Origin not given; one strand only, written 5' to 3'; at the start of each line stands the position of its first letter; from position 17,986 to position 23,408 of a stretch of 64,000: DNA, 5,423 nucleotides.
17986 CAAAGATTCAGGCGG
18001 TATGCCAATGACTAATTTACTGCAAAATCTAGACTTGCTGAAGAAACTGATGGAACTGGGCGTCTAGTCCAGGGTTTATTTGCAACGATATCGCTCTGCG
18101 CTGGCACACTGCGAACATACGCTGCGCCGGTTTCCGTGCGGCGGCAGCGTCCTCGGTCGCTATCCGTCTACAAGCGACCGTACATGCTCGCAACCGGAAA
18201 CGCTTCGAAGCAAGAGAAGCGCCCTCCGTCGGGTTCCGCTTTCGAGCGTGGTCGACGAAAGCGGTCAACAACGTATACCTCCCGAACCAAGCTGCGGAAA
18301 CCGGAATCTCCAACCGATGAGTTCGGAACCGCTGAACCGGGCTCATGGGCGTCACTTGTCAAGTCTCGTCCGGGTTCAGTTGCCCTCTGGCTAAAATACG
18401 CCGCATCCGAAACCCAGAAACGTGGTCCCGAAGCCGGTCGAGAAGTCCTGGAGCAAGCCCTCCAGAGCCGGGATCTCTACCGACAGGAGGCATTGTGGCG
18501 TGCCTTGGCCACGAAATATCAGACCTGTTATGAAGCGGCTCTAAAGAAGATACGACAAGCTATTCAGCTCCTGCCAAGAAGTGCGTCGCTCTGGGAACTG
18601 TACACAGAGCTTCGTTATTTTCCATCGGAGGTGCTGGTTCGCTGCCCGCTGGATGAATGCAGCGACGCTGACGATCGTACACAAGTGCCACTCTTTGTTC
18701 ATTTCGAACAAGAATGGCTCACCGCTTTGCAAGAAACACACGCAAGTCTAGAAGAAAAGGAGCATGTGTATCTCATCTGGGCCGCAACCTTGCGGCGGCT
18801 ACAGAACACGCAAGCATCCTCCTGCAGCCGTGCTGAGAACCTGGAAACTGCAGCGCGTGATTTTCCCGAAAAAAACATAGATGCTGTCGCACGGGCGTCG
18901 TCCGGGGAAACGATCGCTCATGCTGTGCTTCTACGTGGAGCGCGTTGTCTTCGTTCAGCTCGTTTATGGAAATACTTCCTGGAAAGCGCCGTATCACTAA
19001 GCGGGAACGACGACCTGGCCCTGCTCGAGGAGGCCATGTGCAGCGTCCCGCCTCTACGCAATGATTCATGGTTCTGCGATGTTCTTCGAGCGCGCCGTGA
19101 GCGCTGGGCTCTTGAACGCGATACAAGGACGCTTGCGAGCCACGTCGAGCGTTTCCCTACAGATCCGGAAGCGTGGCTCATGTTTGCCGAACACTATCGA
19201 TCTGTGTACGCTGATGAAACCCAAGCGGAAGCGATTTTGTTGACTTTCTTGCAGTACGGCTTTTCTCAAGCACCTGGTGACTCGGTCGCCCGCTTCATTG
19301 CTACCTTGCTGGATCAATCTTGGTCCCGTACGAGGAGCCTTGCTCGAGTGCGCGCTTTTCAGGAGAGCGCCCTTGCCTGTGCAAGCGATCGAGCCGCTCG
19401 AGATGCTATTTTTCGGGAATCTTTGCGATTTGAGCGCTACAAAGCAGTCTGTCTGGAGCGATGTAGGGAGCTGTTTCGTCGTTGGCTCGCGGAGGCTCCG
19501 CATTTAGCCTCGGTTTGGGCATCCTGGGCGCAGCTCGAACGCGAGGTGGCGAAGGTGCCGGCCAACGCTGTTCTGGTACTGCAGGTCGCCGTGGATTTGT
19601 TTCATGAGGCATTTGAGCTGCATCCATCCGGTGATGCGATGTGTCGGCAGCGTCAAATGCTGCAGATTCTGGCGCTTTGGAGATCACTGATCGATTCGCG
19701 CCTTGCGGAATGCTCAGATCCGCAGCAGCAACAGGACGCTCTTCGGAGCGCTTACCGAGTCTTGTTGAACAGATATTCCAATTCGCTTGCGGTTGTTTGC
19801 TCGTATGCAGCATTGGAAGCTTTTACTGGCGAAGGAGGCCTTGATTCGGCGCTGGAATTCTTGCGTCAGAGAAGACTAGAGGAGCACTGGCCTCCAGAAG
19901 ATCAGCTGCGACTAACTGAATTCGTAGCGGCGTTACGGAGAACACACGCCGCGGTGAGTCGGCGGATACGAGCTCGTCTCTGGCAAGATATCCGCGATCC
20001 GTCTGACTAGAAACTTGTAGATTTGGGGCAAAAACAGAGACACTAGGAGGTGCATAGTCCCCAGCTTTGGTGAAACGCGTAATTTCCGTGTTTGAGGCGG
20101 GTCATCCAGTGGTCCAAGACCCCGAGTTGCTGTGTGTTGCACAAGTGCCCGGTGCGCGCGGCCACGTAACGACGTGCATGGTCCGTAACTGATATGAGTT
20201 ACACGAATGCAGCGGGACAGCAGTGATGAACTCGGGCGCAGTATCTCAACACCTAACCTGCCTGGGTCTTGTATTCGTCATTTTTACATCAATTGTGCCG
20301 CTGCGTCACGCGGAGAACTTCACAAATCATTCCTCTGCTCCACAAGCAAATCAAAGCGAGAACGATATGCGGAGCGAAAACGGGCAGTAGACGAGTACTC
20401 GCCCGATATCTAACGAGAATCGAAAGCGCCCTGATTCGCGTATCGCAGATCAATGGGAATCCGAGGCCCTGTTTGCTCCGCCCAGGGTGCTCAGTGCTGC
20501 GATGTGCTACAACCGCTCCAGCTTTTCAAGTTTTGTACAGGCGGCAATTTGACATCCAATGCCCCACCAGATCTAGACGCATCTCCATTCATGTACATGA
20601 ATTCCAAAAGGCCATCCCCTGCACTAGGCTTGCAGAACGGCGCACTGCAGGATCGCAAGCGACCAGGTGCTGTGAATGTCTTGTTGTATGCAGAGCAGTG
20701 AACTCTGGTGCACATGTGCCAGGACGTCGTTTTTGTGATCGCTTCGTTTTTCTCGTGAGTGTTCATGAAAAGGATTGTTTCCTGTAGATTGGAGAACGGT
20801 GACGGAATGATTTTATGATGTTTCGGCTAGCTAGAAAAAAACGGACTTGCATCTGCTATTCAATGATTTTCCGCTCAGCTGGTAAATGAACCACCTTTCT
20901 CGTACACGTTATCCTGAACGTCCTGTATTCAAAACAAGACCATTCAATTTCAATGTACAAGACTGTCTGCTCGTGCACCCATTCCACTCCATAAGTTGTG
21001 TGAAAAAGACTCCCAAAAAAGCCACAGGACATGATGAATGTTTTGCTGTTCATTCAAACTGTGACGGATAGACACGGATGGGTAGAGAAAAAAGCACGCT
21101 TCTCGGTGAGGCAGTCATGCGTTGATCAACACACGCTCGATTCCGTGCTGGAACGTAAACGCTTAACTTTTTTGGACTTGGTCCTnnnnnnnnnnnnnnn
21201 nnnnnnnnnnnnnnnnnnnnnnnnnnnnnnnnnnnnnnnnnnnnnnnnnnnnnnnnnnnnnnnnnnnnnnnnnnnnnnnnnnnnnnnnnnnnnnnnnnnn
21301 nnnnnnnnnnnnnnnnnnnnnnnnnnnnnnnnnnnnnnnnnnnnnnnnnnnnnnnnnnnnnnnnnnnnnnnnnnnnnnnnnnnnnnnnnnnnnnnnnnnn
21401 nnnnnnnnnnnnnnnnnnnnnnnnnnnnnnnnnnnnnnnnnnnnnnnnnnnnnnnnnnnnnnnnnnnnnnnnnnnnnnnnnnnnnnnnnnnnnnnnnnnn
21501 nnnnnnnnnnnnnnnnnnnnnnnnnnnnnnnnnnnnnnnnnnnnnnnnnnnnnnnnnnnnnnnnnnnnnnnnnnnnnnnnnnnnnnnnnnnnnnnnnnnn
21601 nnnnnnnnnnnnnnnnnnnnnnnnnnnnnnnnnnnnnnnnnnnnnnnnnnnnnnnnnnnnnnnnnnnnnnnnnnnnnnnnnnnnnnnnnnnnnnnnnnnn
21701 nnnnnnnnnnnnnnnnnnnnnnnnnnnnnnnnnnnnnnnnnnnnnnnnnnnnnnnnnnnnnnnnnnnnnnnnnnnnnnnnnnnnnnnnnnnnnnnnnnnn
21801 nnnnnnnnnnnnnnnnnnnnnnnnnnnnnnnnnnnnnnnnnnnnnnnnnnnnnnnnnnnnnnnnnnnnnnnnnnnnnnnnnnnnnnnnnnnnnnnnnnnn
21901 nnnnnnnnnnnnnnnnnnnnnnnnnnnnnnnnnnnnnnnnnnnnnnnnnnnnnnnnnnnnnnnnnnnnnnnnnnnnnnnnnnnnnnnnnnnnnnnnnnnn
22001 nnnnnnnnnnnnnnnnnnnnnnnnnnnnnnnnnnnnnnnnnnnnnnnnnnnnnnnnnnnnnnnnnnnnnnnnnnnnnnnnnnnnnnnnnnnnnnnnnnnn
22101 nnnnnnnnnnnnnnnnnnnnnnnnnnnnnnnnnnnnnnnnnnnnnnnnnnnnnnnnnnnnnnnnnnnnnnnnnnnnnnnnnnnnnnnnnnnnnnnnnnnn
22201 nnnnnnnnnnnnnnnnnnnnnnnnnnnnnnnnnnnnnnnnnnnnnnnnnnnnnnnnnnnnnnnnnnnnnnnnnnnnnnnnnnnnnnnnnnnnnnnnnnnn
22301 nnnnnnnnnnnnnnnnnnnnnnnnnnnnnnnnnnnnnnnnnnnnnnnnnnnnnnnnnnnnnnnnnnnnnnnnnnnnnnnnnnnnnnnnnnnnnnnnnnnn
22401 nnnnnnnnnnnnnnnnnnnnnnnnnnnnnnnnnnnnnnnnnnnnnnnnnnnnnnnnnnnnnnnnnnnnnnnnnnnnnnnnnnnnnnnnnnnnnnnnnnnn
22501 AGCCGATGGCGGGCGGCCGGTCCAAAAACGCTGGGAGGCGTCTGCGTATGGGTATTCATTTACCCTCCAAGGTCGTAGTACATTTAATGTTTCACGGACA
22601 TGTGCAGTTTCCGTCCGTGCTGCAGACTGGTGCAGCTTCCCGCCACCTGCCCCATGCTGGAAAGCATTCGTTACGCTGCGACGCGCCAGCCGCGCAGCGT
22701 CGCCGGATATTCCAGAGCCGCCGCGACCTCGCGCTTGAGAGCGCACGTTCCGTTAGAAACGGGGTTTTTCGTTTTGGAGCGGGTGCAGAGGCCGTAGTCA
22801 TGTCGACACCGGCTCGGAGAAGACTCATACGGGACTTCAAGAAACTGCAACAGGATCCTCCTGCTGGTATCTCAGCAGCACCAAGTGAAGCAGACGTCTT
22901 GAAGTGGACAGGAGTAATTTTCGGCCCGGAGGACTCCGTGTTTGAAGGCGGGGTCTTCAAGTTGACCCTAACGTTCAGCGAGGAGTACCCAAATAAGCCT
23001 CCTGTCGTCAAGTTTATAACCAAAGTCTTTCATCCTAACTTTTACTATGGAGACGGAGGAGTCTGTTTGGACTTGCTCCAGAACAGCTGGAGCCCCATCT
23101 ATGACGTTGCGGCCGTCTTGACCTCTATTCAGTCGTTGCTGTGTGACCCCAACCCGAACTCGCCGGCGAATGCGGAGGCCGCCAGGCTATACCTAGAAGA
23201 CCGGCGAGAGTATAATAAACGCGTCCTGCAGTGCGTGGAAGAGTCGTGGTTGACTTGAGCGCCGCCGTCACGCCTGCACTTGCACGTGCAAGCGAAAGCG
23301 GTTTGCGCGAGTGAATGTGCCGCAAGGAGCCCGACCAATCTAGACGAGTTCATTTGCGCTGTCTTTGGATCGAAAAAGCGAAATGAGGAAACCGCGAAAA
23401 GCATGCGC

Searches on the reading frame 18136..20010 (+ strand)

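Call 6: search_protein_families(library=pfam, proteins=[window:18136-20010:+], max_evalue=0.01)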
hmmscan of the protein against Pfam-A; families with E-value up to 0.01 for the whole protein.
window:18136-20010:+ (624 aa): 1 family
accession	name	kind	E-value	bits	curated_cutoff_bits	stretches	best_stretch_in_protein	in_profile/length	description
PF23240.1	HAT_PRP39_N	-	1.4e-07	32.2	27.7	0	75-156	41-131/168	PRP39 N-terminal HAT repeat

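Call 57: search_protein_families(library=ncbifam, proteins=[P0163], max_evalue=0.001)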
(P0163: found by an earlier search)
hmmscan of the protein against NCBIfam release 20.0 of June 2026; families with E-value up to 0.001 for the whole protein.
P0163 (431 aa): 2 families
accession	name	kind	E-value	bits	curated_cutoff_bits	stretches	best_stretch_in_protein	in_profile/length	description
TIGR00070.1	hisG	equivalog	5.7e-43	146.9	75.75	1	77-275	1-182/183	ATP phosphoribosyltransferase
TIGR03455.1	HisG_C-term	equivalog_domain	9.7e-12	45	40.05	1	295-395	10-99/100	ATP phosphoribosyltransferase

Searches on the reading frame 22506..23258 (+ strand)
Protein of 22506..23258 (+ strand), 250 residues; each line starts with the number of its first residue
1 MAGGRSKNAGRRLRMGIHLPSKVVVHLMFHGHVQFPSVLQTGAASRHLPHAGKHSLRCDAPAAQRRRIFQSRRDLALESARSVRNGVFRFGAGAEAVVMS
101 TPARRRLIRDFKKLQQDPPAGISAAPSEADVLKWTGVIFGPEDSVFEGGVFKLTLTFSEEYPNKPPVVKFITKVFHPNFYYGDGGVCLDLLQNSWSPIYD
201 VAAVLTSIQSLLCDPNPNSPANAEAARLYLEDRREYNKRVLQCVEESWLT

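Call 6: search_protein_families(library=pfam, proteins=[window:22506-23258:+], max_evalue=0.01)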
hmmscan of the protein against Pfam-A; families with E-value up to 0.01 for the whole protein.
window:22506-23258:+ (250 aa): 1 family
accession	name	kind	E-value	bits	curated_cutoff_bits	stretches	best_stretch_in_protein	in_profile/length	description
PF00179.31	UQ_con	-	6.3e-49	165.6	27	1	106-243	1-139/140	Ubiquitin-conjugating enzyme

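Call 57: search_protein_families(library=ncbifam, proteins=[P0163], max_evalue=0.001)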
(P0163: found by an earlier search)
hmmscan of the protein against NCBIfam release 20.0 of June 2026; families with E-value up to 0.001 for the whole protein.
P0163 (431 aa): 2 families
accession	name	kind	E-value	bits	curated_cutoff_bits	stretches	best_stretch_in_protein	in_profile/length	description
TIGR00070.1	hisG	equivalog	5.7e-43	146.9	75.75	1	77-275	1-182/183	ATP phosphoribosyltransferase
TIGR03455.1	HisG_C-term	equivalog_domain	9.7e-12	45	40.05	1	295-395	10-99/100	ATP phosphoribosyltransferase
